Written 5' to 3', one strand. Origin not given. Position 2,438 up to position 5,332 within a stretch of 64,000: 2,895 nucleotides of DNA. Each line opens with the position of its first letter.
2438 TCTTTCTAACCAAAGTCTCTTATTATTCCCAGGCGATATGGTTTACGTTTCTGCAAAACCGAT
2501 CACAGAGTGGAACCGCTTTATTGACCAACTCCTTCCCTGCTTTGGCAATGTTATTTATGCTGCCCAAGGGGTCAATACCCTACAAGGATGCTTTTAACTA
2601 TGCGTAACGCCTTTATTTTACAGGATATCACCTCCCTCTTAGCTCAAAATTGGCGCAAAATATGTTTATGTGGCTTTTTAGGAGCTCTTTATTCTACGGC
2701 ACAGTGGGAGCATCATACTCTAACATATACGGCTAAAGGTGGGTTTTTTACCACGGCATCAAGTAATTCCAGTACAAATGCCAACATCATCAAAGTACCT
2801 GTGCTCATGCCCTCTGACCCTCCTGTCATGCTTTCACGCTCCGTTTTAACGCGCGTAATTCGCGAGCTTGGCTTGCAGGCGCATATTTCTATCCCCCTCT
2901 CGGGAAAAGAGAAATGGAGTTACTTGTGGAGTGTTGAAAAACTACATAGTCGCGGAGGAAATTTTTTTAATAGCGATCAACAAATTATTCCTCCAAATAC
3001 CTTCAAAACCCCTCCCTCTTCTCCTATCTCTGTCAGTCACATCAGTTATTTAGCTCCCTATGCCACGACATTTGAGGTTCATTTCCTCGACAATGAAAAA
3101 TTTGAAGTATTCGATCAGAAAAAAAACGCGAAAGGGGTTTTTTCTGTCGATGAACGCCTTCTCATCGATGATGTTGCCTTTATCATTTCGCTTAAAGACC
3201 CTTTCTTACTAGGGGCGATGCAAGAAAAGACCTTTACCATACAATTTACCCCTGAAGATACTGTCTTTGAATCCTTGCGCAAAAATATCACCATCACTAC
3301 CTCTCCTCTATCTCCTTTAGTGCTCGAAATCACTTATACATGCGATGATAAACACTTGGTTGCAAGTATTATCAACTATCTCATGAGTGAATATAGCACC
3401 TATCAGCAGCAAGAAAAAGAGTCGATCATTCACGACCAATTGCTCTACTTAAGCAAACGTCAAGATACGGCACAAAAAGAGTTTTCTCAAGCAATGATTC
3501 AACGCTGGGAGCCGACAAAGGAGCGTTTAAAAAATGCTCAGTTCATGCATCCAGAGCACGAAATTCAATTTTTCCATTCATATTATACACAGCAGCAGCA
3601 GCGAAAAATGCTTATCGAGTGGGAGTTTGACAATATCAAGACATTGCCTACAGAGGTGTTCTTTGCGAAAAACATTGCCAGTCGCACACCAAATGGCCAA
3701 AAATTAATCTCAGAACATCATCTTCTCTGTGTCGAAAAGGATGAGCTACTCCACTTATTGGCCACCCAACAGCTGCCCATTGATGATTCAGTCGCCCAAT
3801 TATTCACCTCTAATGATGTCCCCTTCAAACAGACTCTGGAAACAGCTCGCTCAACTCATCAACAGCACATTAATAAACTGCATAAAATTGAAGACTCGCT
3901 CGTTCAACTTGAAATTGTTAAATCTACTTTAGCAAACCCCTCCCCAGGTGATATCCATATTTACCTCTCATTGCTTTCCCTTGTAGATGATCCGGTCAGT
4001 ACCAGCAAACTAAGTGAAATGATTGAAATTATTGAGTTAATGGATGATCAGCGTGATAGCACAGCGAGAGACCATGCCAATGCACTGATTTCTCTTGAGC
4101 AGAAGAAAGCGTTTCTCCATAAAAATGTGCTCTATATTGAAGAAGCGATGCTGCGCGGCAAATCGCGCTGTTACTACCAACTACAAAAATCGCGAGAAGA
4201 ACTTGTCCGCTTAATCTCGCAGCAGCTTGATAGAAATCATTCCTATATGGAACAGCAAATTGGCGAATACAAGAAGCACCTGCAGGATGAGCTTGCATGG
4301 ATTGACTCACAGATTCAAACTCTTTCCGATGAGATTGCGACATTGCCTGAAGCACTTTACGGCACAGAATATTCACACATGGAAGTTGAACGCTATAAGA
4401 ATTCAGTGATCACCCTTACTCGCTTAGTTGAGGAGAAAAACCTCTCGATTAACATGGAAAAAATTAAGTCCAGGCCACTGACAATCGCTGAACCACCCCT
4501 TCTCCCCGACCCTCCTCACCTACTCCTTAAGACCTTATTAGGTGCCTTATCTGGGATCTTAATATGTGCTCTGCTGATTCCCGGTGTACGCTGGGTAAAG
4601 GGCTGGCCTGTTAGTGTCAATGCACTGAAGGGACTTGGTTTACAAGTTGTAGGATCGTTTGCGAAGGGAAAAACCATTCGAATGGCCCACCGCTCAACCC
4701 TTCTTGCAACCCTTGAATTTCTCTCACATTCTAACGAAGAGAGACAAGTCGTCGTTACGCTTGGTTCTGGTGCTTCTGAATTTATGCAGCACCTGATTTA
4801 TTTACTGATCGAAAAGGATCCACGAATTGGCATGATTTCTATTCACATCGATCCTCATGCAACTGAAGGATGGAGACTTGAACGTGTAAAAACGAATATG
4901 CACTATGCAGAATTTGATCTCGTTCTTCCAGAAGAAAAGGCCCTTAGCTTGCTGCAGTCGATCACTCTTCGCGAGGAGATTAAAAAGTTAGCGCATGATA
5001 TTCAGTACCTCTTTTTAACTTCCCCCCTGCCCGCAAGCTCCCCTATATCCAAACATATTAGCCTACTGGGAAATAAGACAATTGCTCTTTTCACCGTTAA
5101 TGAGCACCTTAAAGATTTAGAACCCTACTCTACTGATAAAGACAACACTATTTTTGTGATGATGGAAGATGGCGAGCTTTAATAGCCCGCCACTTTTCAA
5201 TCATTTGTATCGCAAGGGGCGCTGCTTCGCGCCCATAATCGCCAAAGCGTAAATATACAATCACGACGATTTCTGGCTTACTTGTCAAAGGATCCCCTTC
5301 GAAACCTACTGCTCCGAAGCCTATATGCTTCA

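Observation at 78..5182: Wzy-dependent-type polysaccharide assembly/export genes (Wzy/ligase-like, Wza-like, Wzc-like) in a chlamydial genome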

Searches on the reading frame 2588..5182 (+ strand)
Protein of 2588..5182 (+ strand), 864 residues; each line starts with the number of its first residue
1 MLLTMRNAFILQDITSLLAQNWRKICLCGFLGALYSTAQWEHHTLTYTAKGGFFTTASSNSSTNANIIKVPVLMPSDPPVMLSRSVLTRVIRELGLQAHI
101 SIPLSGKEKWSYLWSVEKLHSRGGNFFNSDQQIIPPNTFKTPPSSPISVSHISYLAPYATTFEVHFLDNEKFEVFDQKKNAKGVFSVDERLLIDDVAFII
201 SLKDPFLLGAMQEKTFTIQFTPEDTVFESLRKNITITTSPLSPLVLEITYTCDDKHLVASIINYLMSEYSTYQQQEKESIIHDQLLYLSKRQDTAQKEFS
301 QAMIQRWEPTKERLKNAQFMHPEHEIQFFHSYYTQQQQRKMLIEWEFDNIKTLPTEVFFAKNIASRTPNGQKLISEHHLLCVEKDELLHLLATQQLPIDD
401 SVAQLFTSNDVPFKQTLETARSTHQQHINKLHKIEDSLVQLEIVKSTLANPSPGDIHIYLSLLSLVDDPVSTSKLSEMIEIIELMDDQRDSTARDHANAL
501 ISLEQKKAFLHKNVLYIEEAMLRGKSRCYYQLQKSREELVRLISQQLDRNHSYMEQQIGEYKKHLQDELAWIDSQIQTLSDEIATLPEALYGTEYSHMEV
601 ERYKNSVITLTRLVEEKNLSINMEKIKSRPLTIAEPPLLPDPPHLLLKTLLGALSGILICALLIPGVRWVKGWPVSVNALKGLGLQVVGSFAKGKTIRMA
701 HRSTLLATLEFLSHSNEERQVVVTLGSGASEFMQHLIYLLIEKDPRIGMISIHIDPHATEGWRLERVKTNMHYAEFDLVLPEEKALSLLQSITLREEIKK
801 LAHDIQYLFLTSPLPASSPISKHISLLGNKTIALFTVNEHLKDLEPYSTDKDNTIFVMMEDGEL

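Call 3: search_protein_families(library=pfam, proteins=[window:2588-5182:+], max_evalue=1)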
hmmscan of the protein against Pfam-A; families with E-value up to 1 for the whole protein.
window:2588-5182:+ (864 aa): 3 families
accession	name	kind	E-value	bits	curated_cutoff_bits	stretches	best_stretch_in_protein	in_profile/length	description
PF07352.17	Phage_Mu_Gam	-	0.019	15.3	28.3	1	543-587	14-58/149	Bacteriophage Mu Gam like protein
PF16959.10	Collectrin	-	0.088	13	27.1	1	414-466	81-133/154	Renal amino acid transporter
PF20543.3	CowN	-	0.39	11.8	27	0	549-581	40-72/94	N2-fixation sustaining protein CowN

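Call 4: search_protein_families(library=ncbifam, proteins=[window:2588-5182:+], max_evalue=1)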
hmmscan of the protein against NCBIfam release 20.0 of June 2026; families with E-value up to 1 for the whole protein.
window:2588-5182:+ (864 aa): 1 family
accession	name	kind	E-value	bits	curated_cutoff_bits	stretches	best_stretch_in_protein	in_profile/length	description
NF008568.0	PRK11519.1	equivalog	0.0015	16.8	1068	1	161-289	151-273/720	tyrosine-protein kinase Wzc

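Call 12: search_solved_structures(query=window:2588-5182:+, max_evalue=10)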
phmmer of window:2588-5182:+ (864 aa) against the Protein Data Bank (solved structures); distinct sequences matched with E-value up to 10: 1.
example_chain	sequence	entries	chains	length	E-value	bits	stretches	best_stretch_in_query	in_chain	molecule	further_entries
4m3l_A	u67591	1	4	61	1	11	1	528-581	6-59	E3 ubiquitin-protein ligase TRIM63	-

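Call 20: search_protein_representatives(protein=window:2588-5182:+)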
Query: 864 residues. Proteins with E-value up to 0.001 (for the whole library): 646; up to 1e-10: 448; up to 1e-30: 13. The best 150 are listed.
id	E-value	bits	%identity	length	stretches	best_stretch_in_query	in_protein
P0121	0.0e+00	1927.9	100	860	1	5-864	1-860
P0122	7.5e-43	163.6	27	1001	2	20-348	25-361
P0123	1.6e-38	149.3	27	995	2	11-398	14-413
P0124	1.8e-36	142.5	25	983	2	416-754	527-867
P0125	2.5e-36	142.0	25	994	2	11-358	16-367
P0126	1.5e-35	139.4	25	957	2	13-363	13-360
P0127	1.9e-35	139.1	24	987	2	9-346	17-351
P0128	8.9e-35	136.9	26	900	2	459-700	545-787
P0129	2.2e-33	132.3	25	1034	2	25-421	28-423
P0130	3.1e-33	131.8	26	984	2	26-355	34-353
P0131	1.1e-32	130.0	24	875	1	10-696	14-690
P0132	4.0e-31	124.8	24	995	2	386-692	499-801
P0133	5.6e-31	124.3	25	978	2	386-771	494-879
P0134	1.4e-30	123.0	22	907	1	135-742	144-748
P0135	1.1e-29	120.0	23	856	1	10-755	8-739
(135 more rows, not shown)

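Call 22: search_solved_structures(query=A1, max_evalue=1, show_alignments=3)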
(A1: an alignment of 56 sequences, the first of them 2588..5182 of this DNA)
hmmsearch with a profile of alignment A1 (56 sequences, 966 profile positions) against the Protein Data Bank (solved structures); distinct sequences matched with E-value up to 1: 25.
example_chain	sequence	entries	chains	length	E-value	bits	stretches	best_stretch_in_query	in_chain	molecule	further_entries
9i2q_D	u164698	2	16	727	1.5e-37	132.1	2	647-947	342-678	Putative transmembrane protein Wzc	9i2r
7ni2_A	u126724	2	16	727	1.5e-37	132.1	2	647-947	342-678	Tyrosine-protein kinase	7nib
9exq_D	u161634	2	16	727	1.5e-37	132.1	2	647-947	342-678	Putative transmembrane protein Wzc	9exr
9exo_H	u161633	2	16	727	1.5e-37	132.1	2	647-947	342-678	Putative transmembrane protein Wzc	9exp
7nhr_A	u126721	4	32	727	1.5e-37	132.1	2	647-947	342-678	Putative transmembrane protein Wzc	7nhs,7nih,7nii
9xgv_A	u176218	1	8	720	9.1e-32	113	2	23-299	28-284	Tyrosine-protein kinase wzc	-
9r62_I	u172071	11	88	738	1.3e-31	112.4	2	23-299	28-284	Tyrosine-protein kinase wzc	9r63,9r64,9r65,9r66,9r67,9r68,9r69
26gs_A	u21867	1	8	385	9.8e-15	56.6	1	41-299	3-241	Tyrosine-protein kinase wzc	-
3cio_A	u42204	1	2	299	2.8e-13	51.8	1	787-916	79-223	Tyrosine-protein kinase etk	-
6u1q_A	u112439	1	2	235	1.3e-10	42.9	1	805-941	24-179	VpsO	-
3la6_A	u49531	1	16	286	1.8e-10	42.5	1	791-935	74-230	Tyrosine-protein kinase wzc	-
6z0p_A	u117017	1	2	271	4.3e-10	41.2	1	772-934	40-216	BceF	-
4jlv_A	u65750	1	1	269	1.2e-08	36.5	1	796-942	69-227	C-terminal fragment of Membrane protein CapA1, Putative uncharacterized protein capB1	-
3bfv_A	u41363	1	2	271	1.7e-06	29.3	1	819-941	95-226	Membrane protein CapA1, Protein tyrosine kinase,Protein tyrosine kinase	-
4jmp_A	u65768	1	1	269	1.8e-06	29.3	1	819-941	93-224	C-terminal fragment of CapA, Protein tyrosine kinase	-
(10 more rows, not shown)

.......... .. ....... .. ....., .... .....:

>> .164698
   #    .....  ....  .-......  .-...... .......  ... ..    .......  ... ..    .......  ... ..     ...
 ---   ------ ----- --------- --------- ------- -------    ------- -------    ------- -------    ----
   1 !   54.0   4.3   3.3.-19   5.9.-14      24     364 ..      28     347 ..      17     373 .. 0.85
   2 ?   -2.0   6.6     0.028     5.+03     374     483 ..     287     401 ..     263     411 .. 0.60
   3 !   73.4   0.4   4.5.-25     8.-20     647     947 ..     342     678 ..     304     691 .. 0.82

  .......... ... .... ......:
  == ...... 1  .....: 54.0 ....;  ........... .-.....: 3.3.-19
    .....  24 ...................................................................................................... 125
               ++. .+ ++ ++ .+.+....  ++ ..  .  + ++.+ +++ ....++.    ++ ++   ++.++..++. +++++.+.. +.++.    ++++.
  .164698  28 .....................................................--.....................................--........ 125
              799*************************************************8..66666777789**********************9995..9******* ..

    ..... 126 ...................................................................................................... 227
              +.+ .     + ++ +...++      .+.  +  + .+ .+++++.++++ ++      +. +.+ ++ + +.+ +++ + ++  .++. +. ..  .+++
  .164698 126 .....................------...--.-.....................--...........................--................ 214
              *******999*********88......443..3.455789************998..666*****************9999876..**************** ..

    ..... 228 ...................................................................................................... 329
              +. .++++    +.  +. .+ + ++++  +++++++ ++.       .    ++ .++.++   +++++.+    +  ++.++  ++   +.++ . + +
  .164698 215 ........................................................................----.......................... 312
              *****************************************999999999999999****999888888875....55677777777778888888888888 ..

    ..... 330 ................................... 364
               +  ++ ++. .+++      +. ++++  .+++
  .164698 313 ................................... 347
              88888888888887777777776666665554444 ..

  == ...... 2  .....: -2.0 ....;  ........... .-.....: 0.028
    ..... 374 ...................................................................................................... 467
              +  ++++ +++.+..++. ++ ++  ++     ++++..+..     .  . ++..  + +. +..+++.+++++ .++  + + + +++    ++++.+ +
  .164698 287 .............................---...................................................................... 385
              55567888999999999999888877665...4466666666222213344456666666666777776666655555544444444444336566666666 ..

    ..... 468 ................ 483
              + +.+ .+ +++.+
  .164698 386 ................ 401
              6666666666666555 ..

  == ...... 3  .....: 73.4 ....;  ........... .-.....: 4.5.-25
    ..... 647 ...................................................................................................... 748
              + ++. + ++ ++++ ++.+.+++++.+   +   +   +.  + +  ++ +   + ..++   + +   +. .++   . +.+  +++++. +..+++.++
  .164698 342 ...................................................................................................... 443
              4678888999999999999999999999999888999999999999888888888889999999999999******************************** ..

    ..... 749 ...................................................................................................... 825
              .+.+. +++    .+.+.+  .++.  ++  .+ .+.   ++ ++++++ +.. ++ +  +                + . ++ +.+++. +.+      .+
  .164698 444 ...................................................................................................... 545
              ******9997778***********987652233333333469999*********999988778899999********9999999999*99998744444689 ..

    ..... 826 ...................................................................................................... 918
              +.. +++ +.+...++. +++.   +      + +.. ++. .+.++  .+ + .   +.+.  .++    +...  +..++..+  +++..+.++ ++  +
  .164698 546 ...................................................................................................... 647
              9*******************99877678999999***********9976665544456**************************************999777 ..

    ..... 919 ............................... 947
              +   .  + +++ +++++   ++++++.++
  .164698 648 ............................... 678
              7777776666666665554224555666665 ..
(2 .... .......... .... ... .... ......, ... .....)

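Call 42: predict_structure(alignment_id=A1)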
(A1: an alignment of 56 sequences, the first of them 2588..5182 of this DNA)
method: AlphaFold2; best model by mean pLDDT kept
length: 864 residues; sequences in the alignment: 56
mean_pLDDT: 83.3   pTM: 0.56
mean pLDDT of the five models: 83.3, 82.2, 81.8, 81.8, 80.7
residues with pLDDT >= 90: 334; 70-90: 400; 50-70: 83; < 50: 47
segments of 3 or more residues with pLDDT < 50: 1-3, 59-74, 309-319, 408-411, 586-591
pLDDT, mean of each block of 10 residues (from residue 1): 54 90 97 93 88 76 42 58 95 95 86 80 62 64 86 95 94 95 96 95 83 93 97 95 93 93 96 87 81 78 60 44 57 78 83 85 84 89 89 74 63 74 89 89 84 75 84 87 77 80 87 89 88 89 91 88 87 78 52 55 71 73 72 92 88 97 92 89 91 80 92 88 92 91 86 89 82 85 91 92 91 92 93 92 89 93 56
secondary structure, 60 per line:
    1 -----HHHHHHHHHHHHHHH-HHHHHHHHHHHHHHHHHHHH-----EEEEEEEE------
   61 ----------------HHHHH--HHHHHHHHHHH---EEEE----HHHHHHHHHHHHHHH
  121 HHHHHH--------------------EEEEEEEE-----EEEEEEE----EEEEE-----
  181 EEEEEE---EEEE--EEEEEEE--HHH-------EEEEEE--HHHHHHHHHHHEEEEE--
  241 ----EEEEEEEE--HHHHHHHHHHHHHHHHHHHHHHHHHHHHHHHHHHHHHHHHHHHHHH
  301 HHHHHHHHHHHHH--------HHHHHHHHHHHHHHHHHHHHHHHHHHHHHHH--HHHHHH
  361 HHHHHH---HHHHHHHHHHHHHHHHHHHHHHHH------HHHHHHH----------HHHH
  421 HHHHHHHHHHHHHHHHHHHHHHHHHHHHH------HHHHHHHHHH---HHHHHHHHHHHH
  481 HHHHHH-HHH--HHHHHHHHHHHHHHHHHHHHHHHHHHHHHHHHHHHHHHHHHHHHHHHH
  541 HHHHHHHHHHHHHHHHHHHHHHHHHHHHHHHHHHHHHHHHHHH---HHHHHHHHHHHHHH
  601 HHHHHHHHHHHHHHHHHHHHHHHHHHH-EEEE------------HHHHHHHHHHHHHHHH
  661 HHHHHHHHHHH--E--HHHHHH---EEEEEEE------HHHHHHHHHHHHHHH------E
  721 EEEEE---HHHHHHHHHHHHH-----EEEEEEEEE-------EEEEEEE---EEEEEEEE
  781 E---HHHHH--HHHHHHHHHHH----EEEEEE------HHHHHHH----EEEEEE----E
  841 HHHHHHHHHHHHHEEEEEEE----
elements in order (helices of 4 or more, strands of 3 or more residues): H6-20 H22-41 E47-54 H77-81 H84-94 E98-101 H106-126 E147-154 E160-166 E171-175 E181-186 E190-193 E196-202 E215-220 H223-233 E234-238 E245-252 H255-313 H322-352 H355-366 H370-393 H400-406 H417-449 H456-465 H469-486 H493-583 H587-627 E629-632 H645-671 H677-682 E686-692 H699-713 E720-725 H729-741 E747-755 E763-769 E773-781 H785-789 H792-802 E807-812 H819-825 E830-835 H841-853 E854-860

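Call 47: fold_search(model_id=the predicted structure, library=pdb)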
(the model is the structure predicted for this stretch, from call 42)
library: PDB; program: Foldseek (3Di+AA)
matches with E <= 10: 1067; with E <= 0.001: 52
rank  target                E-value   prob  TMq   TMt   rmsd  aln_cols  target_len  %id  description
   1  9r68_I                7.8e-24  1.00  0.35  0.42  39.9       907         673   12  CPS secretion pathway Wza-Wzc_C1 (Conf 2) (released 2026-03-04)
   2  9r62_K                2.2e-22  1.00  0.33  0.40  34.5       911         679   11  CPS co-polymerase Wzc_C1 (released 2026-03-04)
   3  9r64_I                8.0e-22  1.00  0.30  0.37  36.5       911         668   11  CPS secretion pathway Wza-Wzc_C1 (Conf 0) (released 2026-03-04)
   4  7nhr_A                1.5e-21  1.00  0.31  0.38  33.1       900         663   10  Putative transmembrane protein Wzc K540M C1 (released 2021-08-25)
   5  9i2q_A                2.4e-21  1.00  0.33  0.41  33.5       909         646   11  Wzc-K540M-3YE MgADP C1 (released 2025-04-30)
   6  9exq_A                2.9e-21  1.00  0.30  0.37  34.6       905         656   10  Wzc-K540M-3YE-N711Y MgADP C1 (released 2025-04-23)
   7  9exo_A                4.8e-21  1.00  0.32  0.39  33.0       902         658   10  Wzc-K540M-2YE MgADP C1 (released 2025-04-23)
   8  9r62_I                3.7e-20  1.00  0.32  0.42  31.6       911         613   10  CPS co-polymerase Wzc_C1 (released 2026-03-04)
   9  9r6b_I                7.5e-20  1.00  0.34  0.45  31.5       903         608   11  CPS secretion pathway Wza-Wzc (Conf 4) (released 2026-03-04)
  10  7nib_A                1.3e-18  1.00  0.33  0.42  34.1       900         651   10  Wzc-K540M-4YE C1 (released 2021-08-25)
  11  7nhr_C                2.9e-17  1.00  0.33  0.45  26.2       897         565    8  Putative transmembrane protein Wzc K540M C1 (released 2021-08-25)
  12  7nhr_B                4.9e-17  1.00  0.32  0.44  18.8       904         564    8  Putative transmembrane protein Wzc K540M C1 (released 2021-08-25)
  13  9exq_C                6.3e-17  1.00  0.31  0.44  24.8       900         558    8  Wzc-K540M-3YE-N711Y MgADP C1 (released 2025-04-23)
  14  9exo_C                9.0e-17  1.00  0.33  0.46  25.4       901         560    8  Wzc-K540M-2YE MgADP C1 (released 2025-04-23)
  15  9exo_B                1.3e-16  1.00  0.32  0.45  25.2       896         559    8  Wzc-K540M-2YE MgADP C1 (released 2025-04-23)
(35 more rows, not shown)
